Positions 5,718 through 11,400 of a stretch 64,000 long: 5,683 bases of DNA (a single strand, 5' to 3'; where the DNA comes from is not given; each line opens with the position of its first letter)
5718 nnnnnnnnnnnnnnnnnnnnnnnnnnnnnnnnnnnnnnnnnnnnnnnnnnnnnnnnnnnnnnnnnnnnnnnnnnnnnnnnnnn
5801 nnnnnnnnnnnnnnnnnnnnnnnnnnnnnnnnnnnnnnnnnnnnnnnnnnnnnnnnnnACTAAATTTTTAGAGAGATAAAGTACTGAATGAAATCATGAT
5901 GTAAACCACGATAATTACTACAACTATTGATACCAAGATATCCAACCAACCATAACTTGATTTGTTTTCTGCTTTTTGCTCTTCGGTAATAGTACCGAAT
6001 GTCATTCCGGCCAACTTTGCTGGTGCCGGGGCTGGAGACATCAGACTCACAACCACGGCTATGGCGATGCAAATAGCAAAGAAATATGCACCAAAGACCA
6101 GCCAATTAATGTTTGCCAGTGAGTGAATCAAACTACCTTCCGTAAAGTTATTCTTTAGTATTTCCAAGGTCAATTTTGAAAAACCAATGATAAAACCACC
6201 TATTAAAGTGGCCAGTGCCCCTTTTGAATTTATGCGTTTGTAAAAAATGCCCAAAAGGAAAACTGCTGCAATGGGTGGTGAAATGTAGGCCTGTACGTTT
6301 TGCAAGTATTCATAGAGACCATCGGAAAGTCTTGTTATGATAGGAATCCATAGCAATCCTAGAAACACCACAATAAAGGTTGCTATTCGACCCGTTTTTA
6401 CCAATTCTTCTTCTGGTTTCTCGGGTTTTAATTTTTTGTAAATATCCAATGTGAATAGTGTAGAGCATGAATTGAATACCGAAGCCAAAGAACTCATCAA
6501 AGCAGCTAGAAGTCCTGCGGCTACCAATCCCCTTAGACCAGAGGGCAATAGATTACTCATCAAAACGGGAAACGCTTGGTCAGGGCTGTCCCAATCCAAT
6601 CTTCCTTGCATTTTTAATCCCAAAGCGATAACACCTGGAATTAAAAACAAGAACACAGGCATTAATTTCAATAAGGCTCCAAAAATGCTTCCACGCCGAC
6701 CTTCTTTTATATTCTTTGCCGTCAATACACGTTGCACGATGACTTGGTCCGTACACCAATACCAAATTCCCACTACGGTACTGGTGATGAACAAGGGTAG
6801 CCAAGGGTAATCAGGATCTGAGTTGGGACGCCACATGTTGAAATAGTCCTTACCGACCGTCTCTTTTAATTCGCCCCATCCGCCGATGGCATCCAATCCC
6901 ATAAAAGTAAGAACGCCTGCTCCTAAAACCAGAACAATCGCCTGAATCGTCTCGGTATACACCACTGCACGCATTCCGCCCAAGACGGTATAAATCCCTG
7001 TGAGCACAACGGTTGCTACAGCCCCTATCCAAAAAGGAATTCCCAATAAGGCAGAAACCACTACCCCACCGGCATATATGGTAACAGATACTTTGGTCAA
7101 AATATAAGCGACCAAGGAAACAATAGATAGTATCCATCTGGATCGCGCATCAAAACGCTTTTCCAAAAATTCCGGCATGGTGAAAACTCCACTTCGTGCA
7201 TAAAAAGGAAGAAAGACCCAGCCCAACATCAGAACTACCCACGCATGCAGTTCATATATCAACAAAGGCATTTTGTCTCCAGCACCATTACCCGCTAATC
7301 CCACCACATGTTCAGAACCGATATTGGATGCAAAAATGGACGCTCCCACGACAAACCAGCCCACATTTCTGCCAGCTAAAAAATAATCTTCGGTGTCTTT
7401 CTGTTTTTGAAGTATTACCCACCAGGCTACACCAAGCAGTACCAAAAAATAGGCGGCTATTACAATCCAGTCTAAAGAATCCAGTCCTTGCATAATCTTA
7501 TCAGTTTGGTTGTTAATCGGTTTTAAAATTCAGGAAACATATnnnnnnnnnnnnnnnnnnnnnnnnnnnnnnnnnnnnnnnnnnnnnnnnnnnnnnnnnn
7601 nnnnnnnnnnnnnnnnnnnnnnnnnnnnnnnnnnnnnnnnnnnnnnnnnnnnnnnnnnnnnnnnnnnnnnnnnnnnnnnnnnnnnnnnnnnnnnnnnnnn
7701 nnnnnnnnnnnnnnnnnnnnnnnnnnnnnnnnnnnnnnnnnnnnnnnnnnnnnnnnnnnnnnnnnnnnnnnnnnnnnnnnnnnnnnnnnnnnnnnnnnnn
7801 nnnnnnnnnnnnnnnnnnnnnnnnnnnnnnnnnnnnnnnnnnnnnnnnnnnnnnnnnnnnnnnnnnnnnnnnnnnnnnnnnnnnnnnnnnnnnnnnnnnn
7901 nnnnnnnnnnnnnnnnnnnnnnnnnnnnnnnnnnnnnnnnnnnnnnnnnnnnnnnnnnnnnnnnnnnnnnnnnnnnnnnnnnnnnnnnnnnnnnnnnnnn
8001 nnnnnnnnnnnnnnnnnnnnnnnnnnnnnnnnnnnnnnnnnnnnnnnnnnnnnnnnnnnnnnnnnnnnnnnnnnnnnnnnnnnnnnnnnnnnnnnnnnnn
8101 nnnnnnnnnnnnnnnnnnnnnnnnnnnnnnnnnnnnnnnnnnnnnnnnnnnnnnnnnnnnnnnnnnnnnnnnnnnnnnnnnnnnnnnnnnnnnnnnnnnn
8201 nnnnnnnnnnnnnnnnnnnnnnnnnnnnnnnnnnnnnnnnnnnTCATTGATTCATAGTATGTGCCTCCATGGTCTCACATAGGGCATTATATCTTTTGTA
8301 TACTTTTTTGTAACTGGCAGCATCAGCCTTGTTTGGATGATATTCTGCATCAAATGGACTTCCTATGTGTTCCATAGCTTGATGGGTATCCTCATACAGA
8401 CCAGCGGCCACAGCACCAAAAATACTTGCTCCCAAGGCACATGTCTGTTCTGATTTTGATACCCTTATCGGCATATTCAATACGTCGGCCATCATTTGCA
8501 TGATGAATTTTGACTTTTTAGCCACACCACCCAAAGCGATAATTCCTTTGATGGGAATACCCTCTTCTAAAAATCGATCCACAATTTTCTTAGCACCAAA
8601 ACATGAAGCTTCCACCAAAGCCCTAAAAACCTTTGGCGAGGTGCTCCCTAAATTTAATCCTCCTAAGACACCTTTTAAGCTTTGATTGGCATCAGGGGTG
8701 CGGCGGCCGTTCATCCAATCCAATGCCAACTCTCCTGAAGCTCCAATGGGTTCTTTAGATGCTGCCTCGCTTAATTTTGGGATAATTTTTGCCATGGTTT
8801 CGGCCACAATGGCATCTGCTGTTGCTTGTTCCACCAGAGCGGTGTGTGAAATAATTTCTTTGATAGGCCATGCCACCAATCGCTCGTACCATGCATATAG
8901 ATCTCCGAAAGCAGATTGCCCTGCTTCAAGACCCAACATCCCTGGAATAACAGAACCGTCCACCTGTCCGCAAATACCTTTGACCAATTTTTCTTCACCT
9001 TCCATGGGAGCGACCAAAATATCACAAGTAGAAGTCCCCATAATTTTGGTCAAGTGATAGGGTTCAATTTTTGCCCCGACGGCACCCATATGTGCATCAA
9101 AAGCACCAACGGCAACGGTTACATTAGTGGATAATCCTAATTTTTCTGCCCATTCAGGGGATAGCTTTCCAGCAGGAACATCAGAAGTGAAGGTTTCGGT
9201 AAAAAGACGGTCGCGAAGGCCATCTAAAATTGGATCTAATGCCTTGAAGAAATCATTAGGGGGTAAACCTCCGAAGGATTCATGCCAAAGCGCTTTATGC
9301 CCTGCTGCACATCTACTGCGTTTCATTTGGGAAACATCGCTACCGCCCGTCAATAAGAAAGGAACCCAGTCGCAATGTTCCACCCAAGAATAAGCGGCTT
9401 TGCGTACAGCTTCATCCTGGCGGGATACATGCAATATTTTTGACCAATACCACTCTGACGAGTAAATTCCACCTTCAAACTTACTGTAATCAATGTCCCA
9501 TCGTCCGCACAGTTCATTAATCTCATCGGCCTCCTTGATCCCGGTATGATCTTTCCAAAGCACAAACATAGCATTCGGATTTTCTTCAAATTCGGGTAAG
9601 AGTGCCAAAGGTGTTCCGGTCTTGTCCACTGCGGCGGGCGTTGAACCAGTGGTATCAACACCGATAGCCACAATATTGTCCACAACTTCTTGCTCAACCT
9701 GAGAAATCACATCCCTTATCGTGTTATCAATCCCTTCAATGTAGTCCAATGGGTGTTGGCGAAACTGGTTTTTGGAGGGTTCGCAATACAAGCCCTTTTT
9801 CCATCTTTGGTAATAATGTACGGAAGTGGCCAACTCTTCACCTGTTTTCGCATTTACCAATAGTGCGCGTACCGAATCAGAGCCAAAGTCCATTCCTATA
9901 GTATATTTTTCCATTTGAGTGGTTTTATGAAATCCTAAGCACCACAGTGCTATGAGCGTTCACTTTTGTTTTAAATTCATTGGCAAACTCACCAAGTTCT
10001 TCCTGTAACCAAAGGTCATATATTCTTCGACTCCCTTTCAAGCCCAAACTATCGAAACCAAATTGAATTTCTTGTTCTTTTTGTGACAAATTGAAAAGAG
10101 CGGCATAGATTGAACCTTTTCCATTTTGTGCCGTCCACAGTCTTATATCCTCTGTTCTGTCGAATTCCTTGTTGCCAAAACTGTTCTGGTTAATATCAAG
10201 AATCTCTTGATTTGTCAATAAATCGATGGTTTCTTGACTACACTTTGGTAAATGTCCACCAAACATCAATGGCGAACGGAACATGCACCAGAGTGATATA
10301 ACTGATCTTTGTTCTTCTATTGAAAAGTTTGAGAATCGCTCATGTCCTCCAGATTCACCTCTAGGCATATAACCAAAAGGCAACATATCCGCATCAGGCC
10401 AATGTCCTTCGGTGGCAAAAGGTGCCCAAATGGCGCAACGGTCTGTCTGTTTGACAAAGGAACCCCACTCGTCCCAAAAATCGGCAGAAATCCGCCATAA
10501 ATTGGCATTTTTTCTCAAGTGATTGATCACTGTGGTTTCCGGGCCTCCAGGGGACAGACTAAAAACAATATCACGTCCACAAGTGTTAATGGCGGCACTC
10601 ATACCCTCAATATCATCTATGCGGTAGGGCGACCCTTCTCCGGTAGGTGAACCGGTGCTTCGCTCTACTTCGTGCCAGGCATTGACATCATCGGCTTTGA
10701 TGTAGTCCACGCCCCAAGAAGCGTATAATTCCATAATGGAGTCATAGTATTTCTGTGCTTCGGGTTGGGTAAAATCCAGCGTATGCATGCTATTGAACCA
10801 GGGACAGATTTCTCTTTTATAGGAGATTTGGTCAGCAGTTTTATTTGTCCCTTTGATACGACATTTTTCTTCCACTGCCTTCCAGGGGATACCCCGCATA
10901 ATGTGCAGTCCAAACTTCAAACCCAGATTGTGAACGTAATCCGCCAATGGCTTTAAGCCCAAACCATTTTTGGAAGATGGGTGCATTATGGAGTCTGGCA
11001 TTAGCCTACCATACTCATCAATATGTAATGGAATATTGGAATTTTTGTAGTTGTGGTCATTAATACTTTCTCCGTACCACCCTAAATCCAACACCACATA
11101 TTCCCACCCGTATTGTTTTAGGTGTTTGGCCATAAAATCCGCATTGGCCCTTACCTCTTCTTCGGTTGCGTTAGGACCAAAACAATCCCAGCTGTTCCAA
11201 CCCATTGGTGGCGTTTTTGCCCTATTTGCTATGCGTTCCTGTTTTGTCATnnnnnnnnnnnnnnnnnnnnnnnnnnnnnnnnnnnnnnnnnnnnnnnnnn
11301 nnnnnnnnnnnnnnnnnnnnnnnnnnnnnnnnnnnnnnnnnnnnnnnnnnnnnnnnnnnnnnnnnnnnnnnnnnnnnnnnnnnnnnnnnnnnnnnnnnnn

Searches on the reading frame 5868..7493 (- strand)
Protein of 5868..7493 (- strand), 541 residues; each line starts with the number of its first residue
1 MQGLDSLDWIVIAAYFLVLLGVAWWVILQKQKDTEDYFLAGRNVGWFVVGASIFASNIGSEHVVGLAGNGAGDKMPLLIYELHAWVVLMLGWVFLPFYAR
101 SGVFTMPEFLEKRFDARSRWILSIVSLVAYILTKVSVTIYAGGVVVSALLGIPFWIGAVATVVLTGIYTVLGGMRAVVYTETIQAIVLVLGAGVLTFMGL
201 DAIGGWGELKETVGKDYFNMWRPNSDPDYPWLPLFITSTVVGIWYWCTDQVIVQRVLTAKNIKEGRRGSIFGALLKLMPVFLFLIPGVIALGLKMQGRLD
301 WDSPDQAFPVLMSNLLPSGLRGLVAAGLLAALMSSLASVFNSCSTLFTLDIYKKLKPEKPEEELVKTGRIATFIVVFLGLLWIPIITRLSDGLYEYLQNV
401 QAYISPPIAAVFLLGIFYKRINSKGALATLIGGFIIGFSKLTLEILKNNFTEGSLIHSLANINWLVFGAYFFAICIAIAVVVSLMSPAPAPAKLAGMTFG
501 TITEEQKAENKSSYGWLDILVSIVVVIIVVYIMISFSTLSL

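Call 7: search_protein_families(library=pfam, proteins=[window:5868-7493:-], max_evalue=0.001)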
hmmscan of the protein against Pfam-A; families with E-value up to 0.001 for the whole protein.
window:5868-7493:- (541 aa): 1 family
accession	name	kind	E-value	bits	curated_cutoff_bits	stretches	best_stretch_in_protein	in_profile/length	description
PF00474.23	SSF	-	3.2e-89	300.1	22.8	1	37-433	1-406/406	Sodium:solute symporter family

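Call 70: search_protein_families(library=ncbifam, proteins=[window:5868-7493:-], max_evalue=0.001)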
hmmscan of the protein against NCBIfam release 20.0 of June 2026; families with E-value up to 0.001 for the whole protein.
window:5868-7493:- (541 aa): 10 families
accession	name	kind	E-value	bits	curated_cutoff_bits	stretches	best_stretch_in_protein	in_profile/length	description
TIGR00813.1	sss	superfamily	1.7e-105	353.4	184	1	37-433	1-411/411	sodium/solute symporter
NF007790.0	PRK10484.1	equivalog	8.3e-92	308.7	401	1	15-535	12-524/527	solute:sodium symporter family transporter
TIGR02121.1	Na_Pro_sym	equivalog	2.5e-33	115.5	515.5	1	10-436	5-433/488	sodium/proline symporter PutP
TIGR02119.1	panF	equivalog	2.8e-30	105.8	328.05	1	12-451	7-445/471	sodium/pantothenate symporter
TIGR03648.1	Na_symport_lg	subfamily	2.3e-29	102.3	320.75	2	9-190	2-181/547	VC_2705 family sodium/solute symporter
NF011948.0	PRK15419.1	equivalog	1.2e-17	64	955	1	13-435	14-439/502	sodium/proline symporter PutP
NF058657.1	MncbAcdTpMctC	equivalog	3.2e-12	45.7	670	2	11-204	11-208/527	monocarboxylic acid transporter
NF006903.2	PRK09395.1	subfamily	2.1e-08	33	750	1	12-202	41-231/552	cation/acetate symporter ActP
TIGR02711.1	symport_actP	equivalog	1.1e-06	27.7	1099.25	1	15-203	41-229/549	cation/acetate symporter ActP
NF009135.0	PRK12488.1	subfamily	3.7e-05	22.5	850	1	13-203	39-229/549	cation/acetate symporter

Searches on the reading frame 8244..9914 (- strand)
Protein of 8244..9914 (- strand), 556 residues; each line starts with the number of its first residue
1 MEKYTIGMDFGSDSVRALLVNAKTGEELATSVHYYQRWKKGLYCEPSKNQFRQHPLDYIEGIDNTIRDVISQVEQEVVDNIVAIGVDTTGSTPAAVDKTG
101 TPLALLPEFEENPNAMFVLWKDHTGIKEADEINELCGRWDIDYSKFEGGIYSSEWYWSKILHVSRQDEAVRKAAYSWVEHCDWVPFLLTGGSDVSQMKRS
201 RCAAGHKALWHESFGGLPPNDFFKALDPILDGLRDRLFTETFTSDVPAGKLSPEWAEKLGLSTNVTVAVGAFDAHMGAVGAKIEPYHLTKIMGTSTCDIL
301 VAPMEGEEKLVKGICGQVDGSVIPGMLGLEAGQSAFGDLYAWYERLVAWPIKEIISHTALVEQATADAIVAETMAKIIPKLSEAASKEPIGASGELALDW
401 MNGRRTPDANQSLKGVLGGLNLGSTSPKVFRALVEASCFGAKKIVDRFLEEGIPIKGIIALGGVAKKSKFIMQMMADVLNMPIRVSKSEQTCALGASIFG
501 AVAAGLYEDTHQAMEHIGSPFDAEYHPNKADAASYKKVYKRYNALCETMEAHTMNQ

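Call 7: search_protein_families(library=pfam, proteins=[window:8244-9914:-], max_evalue=0.001)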
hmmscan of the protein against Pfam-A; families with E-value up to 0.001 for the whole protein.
window:8244-9914:- (556 aa): 2 families
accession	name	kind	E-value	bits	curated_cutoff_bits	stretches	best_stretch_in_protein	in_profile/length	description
PF02782.22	FGGY_C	-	1.3e-33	116.9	27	1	291-504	4-198/198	FGGY family of carbohydrate kinases, C-terminal domain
PF00370.27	FGGY_N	-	5.6e-12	46.2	28.8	1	4-280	1-245/245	FGGY family of carbohydrate kinases, N-terminal domain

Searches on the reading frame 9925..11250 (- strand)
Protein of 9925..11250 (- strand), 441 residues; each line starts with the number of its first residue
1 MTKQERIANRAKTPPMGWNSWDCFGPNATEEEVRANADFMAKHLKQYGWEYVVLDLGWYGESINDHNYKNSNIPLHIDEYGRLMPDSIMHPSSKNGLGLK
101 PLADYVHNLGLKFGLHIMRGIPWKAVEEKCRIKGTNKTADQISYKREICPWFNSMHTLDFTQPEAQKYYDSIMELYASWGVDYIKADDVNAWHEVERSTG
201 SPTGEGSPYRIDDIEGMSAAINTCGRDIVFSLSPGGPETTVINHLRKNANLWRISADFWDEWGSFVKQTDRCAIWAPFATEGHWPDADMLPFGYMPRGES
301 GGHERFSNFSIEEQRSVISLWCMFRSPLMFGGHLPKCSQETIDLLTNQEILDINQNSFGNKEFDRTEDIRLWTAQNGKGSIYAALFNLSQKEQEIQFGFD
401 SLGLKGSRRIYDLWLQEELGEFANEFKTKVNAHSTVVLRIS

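Call 7: search_protein_families(library=pfam, proteins=[window:9925-11250:-], max_evalue=0.001)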
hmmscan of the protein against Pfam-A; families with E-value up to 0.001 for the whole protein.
window:9925-11250:- (441 aa): 3 families
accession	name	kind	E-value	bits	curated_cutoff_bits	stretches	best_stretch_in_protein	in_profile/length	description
PF16499.11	Melibiase_2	-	2e-22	80.2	23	2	163-356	108-284/284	Alpha galactosidase A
PF17801.7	Melibiase_C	-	9.2e-13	48.5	22.9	1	367-440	2-71/71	Alpha galactosidase C-terminal beta sandwich domain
PF02065.24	Melibiase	-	9.3e-07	28.6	27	1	11-198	38-201/347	Melibiase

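Call 51: search_solved_structures(query=window:9925-11250:-, max_evalue=0.00001)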
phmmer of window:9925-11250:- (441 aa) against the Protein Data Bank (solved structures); distinct sequences matched with E-value up to 0.00001: 18.
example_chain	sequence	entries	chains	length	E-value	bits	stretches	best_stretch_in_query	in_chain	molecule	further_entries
4nx0_A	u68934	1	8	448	1.8e-125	422.1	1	11-441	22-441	Abp, a GH27 beta-L-arabinopyranosidase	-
4nxk_A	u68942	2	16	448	2e-124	418.7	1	11-441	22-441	Abp, a GH27 beta-L-arabinopyranosidase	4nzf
3cc1_A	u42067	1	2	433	1.2e-122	412.9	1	11-441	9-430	Putative alpha-N-acetylgalactosaminidase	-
6f4c_B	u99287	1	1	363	1.4e-32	115.9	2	173-434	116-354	alpha-galactosidase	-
1uas_A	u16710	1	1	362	1.5e-31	112.5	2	163-417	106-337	alpha-galactosidase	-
4ogz_A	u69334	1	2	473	2.7e-26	95.2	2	174-413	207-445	Putative alpha-galactosidase/melibiase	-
3a5v_A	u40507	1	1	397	1.8e-23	85.9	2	11-120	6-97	Alpha-galactosidase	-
4nzj_A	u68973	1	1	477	3.1e-23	85.1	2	171-406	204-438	Putative alpha-galactosidase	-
1ktb_A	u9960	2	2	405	1e-19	73.5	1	174-359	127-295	alpha-N-acetylgalactosaminidase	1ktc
3h53_A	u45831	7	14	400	3.7e-19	71.6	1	213-359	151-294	Alpha-N-acetylgalactosaminidase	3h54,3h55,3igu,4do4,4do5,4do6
3a21_A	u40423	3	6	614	9.9e-18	67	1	166-440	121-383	Putative secreted alpha-galactosidase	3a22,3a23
1szn_A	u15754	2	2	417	1.4e-12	50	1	219-439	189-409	alpha-galactosidase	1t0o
3lx9_A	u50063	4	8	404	1.3e-11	46.8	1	165-372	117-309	Alpha-galactosidase A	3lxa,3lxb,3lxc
1r46_A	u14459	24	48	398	6.2e-11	44.5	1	165-372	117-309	Alpha-galactosidase A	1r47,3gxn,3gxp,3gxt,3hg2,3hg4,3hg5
3lrk_A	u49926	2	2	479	1.4e-10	43.4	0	175-360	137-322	Alpha-galactosidase 1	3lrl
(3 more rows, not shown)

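Call 55: search_solved_structures(query=window:9925-11250:-, max_evalue=1e-100, show_alignments=1)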
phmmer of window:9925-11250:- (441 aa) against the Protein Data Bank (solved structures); distinct sequences matched with E-value up to 1e-100: 3.
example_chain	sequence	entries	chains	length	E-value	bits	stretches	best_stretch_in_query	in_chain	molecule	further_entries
4nx0_A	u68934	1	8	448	1.8e-125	422.1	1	11-441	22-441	Abp, a GH27 beta-L-arabinopyranosidase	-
4nxk_A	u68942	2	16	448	2e-124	418.7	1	11-441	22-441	Abp, a GH27 beta-L-arabinopyranosidase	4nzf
3cc1_A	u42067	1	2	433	1.2e-122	412.9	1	11-441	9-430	Putative alpha-N-acetylgalactosaminidase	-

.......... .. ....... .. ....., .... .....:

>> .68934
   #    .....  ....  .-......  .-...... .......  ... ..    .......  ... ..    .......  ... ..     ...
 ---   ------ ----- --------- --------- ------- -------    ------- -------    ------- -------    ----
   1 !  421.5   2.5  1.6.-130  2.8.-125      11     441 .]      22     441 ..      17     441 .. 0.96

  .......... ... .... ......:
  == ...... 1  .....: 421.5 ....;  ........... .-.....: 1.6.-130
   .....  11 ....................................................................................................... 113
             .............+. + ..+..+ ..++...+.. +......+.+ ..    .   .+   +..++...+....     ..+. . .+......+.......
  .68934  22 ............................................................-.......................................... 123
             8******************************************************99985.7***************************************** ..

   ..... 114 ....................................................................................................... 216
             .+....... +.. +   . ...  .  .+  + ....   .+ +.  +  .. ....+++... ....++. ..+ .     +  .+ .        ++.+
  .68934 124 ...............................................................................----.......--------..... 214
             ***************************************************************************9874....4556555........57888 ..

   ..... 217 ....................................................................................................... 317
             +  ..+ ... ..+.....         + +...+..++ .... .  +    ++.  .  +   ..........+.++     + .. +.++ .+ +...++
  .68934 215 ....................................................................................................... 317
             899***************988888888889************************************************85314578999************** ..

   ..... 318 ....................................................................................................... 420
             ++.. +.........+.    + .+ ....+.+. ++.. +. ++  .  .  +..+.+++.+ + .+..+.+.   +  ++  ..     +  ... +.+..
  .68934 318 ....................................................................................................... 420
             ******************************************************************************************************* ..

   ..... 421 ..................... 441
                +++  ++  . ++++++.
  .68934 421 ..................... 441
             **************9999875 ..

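Call 70: search_protein_families(library=ncbifam, proteins=[window:9925-11250:-], max_evalue=0.001)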
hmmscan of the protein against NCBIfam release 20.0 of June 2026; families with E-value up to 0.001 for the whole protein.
window:9925-11250:- (441 aa): 0 families
